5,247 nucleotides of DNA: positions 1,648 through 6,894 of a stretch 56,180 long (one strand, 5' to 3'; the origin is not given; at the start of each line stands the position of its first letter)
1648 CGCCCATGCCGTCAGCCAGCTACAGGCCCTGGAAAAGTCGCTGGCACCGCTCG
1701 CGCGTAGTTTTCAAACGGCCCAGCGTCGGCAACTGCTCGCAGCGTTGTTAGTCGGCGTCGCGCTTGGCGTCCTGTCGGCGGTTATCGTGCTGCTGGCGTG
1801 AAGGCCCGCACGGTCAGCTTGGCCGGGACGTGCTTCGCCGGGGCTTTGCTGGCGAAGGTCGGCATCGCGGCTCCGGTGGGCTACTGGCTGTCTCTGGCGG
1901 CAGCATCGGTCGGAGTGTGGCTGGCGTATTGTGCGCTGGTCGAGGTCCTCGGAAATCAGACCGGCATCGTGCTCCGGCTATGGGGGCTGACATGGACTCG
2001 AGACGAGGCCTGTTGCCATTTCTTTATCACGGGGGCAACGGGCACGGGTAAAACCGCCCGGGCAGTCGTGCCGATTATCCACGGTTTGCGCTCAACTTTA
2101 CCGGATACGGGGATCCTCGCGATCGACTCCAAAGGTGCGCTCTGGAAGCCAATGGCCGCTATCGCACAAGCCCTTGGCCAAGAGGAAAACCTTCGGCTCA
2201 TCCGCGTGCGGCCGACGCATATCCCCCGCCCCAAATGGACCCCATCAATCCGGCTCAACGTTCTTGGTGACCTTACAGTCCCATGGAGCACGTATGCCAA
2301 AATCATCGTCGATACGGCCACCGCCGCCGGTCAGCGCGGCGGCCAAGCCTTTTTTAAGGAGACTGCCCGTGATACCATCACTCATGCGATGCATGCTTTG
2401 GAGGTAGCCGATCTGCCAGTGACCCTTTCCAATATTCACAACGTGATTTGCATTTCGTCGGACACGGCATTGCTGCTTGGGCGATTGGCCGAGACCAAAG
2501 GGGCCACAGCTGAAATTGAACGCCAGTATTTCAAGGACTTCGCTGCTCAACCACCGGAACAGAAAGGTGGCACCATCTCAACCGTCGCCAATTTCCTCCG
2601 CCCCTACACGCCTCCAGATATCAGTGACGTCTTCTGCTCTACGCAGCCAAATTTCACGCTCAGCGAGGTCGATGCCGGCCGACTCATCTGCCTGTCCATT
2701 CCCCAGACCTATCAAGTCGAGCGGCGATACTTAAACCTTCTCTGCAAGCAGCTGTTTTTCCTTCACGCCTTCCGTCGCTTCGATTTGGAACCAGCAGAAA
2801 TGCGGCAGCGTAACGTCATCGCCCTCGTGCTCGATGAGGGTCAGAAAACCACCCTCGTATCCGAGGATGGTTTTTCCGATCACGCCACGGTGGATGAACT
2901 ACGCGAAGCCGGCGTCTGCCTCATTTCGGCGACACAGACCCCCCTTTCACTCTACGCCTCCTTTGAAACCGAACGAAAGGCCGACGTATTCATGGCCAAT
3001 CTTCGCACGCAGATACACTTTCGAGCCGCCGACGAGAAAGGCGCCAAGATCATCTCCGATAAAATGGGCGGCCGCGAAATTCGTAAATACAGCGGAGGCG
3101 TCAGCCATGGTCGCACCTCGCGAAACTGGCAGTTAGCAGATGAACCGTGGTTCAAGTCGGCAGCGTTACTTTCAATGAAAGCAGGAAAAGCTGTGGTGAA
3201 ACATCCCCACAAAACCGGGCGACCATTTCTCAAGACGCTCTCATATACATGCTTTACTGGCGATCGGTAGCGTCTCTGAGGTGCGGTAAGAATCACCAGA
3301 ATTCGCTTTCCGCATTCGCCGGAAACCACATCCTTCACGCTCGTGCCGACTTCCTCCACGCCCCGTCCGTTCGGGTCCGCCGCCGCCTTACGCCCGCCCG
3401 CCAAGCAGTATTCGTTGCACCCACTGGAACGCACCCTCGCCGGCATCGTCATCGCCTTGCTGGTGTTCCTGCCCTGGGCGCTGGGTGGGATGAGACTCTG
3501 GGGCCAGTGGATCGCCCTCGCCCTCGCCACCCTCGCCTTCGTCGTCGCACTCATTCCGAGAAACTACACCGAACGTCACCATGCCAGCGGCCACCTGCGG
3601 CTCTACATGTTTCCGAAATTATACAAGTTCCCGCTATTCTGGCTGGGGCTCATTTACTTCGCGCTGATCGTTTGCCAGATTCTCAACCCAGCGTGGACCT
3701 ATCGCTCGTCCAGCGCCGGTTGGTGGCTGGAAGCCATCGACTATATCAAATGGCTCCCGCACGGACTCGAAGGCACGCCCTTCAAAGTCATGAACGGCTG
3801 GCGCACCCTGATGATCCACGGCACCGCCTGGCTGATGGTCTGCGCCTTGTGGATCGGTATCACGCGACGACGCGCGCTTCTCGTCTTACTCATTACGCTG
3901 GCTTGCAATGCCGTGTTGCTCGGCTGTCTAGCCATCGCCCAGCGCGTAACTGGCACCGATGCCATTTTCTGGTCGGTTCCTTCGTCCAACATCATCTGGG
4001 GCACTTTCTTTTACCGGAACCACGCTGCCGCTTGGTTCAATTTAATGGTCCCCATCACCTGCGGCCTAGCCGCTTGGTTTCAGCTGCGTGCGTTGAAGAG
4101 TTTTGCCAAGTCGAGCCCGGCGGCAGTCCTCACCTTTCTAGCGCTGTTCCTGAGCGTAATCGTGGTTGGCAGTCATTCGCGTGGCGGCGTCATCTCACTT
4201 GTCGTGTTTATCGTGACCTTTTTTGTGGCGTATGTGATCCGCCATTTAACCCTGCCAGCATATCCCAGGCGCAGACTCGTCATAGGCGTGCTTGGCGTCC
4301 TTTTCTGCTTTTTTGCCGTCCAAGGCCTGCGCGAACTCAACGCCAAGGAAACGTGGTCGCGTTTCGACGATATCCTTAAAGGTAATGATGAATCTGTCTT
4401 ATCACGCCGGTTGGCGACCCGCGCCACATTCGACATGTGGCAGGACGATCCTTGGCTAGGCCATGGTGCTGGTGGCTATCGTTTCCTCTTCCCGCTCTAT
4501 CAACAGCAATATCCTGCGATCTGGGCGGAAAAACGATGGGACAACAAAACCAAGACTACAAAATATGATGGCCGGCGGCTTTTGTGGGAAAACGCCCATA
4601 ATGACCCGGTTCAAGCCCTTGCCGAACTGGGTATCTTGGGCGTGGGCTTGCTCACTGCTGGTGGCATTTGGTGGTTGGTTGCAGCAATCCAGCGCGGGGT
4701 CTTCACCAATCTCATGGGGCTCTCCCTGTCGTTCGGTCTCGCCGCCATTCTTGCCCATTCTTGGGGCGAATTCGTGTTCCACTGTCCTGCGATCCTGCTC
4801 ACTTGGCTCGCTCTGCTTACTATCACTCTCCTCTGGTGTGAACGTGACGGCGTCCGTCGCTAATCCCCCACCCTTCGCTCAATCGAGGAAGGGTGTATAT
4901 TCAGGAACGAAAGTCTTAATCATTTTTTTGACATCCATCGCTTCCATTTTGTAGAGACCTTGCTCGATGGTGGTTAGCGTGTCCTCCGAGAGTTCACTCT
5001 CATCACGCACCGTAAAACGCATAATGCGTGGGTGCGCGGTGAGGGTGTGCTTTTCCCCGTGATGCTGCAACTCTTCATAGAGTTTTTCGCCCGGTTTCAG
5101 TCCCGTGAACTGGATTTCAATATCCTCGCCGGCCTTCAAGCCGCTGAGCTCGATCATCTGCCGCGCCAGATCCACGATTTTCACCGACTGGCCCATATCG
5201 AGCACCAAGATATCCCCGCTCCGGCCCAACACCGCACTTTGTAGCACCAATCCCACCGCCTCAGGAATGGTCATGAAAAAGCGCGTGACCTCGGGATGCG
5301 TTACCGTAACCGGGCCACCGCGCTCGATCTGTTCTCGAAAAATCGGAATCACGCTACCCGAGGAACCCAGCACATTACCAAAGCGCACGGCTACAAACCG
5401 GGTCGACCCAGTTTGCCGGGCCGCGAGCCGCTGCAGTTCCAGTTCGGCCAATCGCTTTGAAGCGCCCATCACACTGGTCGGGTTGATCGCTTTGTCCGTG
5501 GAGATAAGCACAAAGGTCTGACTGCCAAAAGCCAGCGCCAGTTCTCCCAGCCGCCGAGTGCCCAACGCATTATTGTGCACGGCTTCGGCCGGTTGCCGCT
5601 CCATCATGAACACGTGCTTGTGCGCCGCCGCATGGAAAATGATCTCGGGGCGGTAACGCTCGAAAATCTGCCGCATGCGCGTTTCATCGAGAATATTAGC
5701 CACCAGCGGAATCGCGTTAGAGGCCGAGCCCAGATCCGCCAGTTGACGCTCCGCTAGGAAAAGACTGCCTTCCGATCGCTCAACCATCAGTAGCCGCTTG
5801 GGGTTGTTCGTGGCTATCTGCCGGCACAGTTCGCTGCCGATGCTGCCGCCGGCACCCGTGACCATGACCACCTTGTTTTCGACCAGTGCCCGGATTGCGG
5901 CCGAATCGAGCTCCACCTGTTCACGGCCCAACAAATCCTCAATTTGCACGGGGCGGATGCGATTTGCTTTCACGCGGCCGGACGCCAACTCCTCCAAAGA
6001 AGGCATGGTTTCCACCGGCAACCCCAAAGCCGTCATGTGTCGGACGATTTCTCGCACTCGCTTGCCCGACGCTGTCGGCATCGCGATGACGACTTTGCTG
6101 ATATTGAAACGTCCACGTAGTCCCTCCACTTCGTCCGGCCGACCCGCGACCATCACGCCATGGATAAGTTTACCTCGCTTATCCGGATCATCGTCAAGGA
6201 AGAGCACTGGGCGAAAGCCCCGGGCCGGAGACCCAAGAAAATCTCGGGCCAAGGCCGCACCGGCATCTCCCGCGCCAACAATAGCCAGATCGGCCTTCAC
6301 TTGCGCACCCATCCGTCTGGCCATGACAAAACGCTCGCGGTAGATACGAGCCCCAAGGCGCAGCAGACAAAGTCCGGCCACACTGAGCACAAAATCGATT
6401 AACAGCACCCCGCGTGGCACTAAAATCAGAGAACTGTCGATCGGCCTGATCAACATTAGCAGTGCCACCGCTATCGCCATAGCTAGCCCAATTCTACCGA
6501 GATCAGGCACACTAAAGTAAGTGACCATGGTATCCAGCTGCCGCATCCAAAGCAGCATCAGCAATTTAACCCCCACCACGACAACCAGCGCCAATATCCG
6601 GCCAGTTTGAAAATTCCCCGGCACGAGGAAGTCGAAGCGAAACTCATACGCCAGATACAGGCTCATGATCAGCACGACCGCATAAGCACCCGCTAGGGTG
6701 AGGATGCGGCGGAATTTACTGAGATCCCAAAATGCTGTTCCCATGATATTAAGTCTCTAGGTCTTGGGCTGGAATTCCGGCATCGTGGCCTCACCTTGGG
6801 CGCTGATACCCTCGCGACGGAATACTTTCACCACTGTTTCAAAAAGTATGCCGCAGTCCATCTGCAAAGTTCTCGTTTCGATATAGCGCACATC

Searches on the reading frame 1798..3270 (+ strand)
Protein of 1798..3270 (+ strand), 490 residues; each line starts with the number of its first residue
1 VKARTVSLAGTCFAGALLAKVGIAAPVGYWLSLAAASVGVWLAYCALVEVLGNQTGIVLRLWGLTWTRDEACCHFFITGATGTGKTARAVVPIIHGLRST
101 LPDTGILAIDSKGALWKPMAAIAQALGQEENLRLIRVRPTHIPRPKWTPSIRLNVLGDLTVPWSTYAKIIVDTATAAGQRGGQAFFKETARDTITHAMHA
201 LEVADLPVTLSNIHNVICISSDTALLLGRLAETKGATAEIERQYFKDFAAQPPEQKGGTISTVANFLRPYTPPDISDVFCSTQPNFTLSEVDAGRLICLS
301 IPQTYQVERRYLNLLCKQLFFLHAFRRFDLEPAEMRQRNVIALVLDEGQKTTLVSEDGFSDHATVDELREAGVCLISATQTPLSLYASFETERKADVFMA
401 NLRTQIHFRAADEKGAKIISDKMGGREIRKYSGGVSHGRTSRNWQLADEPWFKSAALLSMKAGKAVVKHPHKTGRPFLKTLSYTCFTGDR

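Call 52: search_protein_families(library=pfam, proteins=[window:1798-3270:+], max_evalue=0.001)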
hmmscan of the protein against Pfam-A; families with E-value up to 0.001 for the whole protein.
window:1798-3270:+ (490 aa): 3 families
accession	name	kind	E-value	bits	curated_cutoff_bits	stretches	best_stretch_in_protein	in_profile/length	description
PF10412.15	TrwB_AAD_bind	-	1.5e-10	41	20.5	1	365-440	266-340/387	Type IV secretion-system coupling protein DNA-binding domain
PF12696.13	TraG-D_C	-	9.5e-07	29.2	22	1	343-438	4-94/126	TraM recognition site of TraD and TraG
PF02534.20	T4SS-DNA_transf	-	9.6e-06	25.1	20.1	1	66-435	38-394/468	Type IV secretory system Conjugative DNA transfer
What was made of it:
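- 1798..3270 (+): Type IV coupling protein (TraG/TrwB-like) of the conjugative backbone, flanking the insert on the left. Pfam TrwB_AAD_bind, TraG-D_C and T4SS-DNA_transf (call 52).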

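Call 68: find_related_loci(query=window:1798-3270:+, collection=metagenome_contigs, flank=10000)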
Query window:1798-3270:+ (490 aa) in metagenome_contigs; peptide patterns used: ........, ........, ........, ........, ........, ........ (x = any residue, [..] = any of these).
155 stretches matched a pattern; 103 encode a relative of the query (tblastn E <= 1e-3); the best 80 are kept; 80 distinct loci.
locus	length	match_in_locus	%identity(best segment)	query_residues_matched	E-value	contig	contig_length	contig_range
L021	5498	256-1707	83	4-487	0e+0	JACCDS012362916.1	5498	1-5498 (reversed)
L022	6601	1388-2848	82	1-487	0e+0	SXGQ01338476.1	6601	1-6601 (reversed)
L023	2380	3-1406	81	20-487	0e+0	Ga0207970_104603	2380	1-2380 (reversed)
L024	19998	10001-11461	78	1-487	0e+0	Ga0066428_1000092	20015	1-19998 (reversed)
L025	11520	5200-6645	79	6-487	0e+0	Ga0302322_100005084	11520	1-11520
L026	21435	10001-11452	78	4-487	0e+0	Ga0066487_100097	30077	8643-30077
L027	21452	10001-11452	78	4-487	0e+0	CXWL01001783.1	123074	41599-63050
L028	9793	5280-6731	78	4-487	0e+0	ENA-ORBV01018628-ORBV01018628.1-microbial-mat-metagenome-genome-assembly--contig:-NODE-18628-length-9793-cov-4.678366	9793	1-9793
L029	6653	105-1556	78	4-487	0e+0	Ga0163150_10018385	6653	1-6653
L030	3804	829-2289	77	1-487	0e+0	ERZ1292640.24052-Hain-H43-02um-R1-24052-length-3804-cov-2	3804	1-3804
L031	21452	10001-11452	77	4-487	0e+0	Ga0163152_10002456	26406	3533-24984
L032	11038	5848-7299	77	4-487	0e+0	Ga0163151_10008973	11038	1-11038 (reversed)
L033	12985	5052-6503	77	4-487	0e+0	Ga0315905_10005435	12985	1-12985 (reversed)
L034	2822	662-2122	77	1-487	0e+0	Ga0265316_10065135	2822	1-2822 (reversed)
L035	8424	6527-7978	77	4-487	0e+0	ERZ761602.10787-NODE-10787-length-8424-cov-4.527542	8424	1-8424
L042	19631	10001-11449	76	5-487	0e+0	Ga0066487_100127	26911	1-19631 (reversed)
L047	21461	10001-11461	74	1-487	0e+0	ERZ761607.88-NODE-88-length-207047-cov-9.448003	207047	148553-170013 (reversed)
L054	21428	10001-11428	71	12-487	0e+0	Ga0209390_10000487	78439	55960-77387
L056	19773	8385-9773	71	23-487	0e+0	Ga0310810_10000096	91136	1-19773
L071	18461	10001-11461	74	1-487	0e+0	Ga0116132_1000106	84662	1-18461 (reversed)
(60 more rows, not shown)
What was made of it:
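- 1798..3270 (+): Relatives are 67-83% identical (call 68).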

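Call 86: search_protein_families(library=pfam, proteins=[L047:11525-14074:-, L031:11635-12546:-, L071:11457-12485:-, L071:13253-14134:-, L071:14169-15578:-, L056:9883-11259:-, L056:11231-13309:-, L054:14107-15711:+, L054:17375-18445:+, L042:11512-13089:-], max_evalue=0.001)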
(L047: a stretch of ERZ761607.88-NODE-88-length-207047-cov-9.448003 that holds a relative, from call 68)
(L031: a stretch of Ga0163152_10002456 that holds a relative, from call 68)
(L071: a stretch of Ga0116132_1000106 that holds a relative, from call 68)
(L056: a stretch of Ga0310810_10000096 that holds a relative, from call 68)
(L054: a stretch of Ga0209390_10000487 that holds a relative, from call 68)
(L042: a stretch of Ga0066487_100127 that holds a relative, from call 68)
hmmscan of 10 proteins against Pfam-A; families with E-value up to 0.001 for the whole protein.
L047:11525-14074:- (849 aa): 6 families
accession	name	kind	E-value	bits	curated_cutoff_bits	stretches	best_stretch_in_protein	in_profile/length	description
PF02518.31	HATPase_c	-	1.7e-22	80.4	26.4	1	597-709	2-109/111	Histidine kinase-, DNA gyrase B-, and HSP90-like ATPase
PF00072.30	Response_reg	-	2.9e-14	53.6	30.2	1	732-844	1-110/111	Response regulator receiver domain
PF01590.32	GAF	-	1.2e-10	42.5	22.4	1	310-447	1-132/133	GAF domain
PF13492.12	GAF_3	-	9.4e-09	36.2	27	1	311-447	2-126/129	GAF domain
PF13185.12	GAF_2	-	7.6e-08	33.1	28.6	1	309-447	2-134/136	GAF domain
PF00512.31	HisKA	-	5.4e-06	26.8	26.9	1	480-543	2-63/66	His Kinase A (phospho-acceptor) domain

L031:11635-12546:- (303 aa): 2 families
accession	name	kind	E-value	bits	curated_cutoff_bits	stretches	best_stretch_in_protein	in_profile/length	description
PF12696.13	TraG-D_C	-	8.8e-07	29.3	22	1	208-268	2-63/126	TraM recognition site of TraD and TraG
PF10412.15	TrwB_AAD_bind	-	6.6e-06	25.7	20.5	1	193-268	231-307/387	Type IV secretion-system coupling protein DNA-binding domain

L071:11457-12485:- (342 aa): 0 families

L071:13253-14134:- (293 aa): 1 family
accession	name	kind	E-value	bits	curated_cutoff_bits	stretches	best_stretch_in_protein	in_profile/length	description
PF02086.21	MethyltransfD12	-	7.4e-16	59.1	22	1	10-246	1-241/253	D12 class N6 adenine-specific DNA methyltransferase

L071:14169-15578:- (469 aa): 0 families

L056:9883-11259:- (458 aa): 1 family
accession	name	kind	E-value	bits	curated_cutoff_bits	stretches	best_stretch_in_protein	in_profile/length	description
PF07690.21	MFS_1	-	1e-41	143.5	33.4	1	55-415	1-345/347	Major Facilitator Superfamily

L056:11231-13309:- (692 aa): 3 families
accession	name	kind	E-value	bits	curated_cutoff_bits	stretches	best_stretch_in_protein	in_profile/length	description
PF08450.18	SGL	-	1.3e-13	51.6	26.3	1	528-663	111-245/246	SMP-30/Gluconolactonase/LRE-like region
PF00756.26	Esterase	-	4.4e-12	46.7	22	1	164-305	6-145/251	Putative esterase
PF24684.1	Vgb_lyase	-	5.5e-06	25.8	50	1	436-586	59-213/290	Virginiamycin B lyase family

L054:14107-15711:+ (534 aa): 4 families
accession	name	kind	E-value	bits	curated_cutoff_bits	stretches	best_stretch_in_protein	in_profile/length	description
PF02384.22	N6_Mtase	-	3.5e-64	217.5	20.4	1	161-483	3-293/311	N-6 DNA Methylase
PF12161.14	HsdM_N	-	9.6e-11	42.9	24.5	1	47-151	2-135/135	HsdM N-terminal domain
PF01170.24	UPF0020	-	2e-09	37.8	22.3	1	193-313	17-134/197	RMKL-like, methyltransferase domain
PF07669.17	Eco57I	-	2.6e-05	24.8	25.3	1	245-396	3-165/171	Eco57I restriction-modification methylase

L054:17375-18445:+ (356 aa): 1 family
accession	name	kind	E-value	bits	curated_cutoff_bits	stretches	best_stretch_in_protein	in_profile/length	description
PF08843.17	AbiEii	-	5.9e-37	128.3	22.5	1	53-339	3-237/238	Nucleotidyl transferase AbiEii toxin, Type IV TA system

L042:11512-13089:- (525 aa): 1 family
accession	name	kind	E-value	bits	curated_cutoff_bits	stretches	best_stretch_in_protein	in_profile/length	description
PF02661.23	Fic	-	4.8e-11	43.8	24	1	258-354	6-92/93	Fic/DOC family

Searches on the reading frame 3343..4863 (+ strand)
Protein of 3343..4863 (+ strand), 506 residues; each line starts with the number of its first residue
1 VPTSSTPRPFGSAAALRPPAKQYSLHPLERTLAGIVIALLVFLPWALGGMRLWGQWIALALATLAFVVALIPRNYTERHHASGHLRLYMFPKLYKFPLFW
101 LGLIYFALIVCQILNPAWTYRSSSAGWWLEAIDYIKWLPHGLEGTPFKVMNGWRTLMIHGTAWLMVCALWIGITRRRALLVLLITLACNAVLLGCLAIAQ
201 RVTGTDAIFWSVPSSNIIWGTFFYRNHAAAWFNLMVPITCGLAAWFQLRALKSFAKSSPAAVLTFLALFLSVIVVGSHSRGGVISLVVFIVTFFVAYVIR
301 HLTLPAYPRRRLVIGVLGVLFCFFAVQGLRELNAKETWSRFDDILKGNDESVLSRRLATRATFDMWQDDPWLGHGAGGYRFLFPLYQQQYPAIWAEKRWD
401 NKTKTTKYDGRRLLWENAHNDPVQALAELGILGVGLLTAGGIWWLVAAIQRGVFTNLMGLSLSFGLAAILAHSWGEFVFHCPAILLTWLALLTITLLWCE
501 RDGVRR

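Call 52: search_protein_families(library=pfam, proteins=[window:3343-4863:+], max_evalue=0.001)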
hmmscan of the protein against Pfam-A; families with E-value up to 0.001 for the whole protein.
window:3343-4863:+ (506 aa): 1 family
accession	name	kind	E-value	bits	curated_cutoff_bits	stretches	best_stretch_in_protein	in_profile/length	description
PF04932.20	Wzy_C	-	2.2e-21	76.7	31.7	1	266-436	2-147/149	O-Antigen ligase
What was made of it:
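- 3343..4863 (+): Wzy_C (O-antigen ligase/polymerase-like) gene at the far end of the inserted segment. Pfam Wzy_C at 2.2e-21 (call 52).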

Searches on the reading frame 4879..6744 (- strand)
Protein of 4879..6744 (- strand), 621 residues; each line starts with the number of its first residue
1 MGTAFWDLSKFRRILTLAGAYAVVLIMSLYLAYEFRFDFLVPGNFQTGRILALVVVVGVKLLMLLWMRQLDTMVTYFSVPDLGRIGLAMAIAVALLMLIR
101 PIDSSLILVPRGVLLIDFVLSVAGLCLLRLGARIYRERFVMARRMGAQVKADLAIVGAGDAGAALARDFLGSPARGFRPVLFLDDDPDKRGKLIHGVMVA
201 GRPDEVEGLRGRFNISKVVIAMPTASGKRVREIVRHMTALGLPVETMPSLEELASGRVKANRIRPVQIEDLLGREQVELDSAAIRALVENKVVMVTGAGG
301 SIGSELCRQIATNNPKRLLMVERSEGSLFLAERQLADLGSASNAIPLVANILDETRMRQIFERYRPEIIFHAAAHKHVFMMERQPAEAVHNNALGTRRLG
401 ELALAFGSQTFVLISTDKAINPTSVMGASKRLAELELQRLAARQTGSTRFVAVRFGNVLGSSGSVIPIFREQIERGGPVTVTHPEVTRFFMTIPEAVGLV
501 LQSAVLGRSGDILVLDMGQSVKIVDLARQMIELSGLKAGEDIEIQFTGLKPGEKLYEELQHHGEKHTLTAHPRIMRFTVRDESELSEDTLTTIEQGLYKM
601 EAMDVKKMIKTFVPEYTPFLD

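Call 52: search_protein_families(library=pfam, proteins=[window:4879-6744:-], max_evalue=0.001)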
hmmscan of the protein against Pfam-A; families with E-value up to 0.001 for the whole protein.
window:4879-6744:- (621 aa): 9 families
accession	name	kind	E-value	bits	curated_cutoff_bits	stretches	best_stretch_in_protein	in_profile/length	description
PF02719.21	Polysacc_synt_2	-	7.7e-111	370.4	20.2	1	293-577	1-291/293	Polysaccharide biosynthesis protein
PF01370.27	Epimerase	-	5.4e-21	75.5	20.9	1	293-483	1-203/240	NAD dependent epimerase/dehydratase family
PF04321.23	RmlD_sub_bind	-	3e-14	53.2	27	1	293-418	3-103/287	RmlD substrate binding domain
PF13727.12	CoA_binding_3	-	5.7e-13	49.7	25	1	84-248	20-175/175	CoA-binding domain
PF16363.11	GDP_Man_Dehyd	-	3.9e-12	46.7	27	1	294-417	1-130/332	GDP-mannose 4,6 dehydratase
PF00106.31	adh_short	-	2.3e-05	24.4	26.6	1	291-364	1-71/195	short chain dehydrogenase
PF07993.18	NAD_binding_4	-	0.00022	20.9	20.1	0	367-430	90-150/258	Male sterility protein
PF01073.25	3Beta_HSD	-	0.00037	20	22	1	294-423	1-123/280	3-beta hydroxysteroid dehydrogenase/isomerase family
PF08659.16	KR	-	0.00084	19.7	22.6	0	293-391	3-107/180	KR domain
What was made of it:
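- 4879..34439 (-): Glycan-biosynthesis cluster co-directional with the trio. It begins with gmd (33417-34439) and fcl (32439-33377) and ends with a Polysacc_synt_2 gene (4879-6744). Pfam on the last gene in call 52.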
